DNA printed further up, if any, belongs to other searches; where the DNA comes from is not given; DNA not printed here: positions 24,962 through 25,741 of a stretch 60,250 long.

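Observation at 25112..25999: Bacterial DUF4505 (C8orf82-like) domain fused to a PaaI acyl-CoA thioesterase: a Rosetta-stone clue for an uncharacterised eukaryotic protein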

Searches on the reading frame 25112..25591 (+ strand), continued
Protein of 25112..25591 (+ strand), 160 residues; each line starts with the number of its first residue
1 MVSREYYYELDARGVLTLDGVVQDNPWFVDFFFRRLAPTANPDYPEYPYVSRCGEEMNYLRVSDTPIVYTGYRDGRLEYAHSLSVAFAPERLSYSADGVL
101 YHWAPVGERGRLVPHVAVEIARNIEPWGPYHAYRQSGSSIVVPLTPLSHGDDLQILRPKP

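Call 79: find_encoding_contigs(protein=P0242, flank=5000, max_places=2)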
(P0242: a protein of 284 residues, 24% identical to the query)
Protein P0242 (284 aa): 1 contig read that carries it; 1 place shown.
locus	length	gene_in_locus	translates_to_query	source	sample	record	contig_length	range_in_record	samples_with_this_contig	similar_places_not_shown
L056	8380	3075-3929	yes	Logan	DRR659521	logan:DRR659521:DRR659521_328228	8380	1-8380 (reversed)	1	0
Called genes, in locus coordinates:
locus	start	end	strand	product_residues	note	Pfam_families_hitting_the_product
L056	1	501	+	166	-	?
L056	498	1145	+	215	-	PF00730:HhH-GPD, PF00633:HHH (weak)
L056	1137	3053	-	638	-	PF00005:ABC_tran, PF02463:SMC_N (faint), PF13555:AAA_29 (faint), PF01926:MMR_HSR1 (faint), PF13304:AAA_21 (faint), PF12848:ABC_tran_Xtn, PF00005:ABC_tran, PF16326:ABC_tran_CTD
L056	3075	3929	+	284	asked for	PF13279:4HBT_2 (faint), PF03061:4HBT (weak)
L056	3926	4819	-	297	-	PF02541:Ppx-GppA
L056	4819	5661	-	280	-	PF06325:PrmA, PF05175:MTS (weak), PF13649:Methyltransf_25 (weak), PF13847:Methyltransf_31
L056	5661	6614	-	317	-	PF04389:Peptidase_M28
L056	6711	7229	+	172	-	PF00702:Hydrolase (faint), PF12710:HAD (faint), PF08282:Hydrolase_3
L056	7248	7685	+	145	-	PF12732:YtxH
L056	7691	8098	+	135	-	-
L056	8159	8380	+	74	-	?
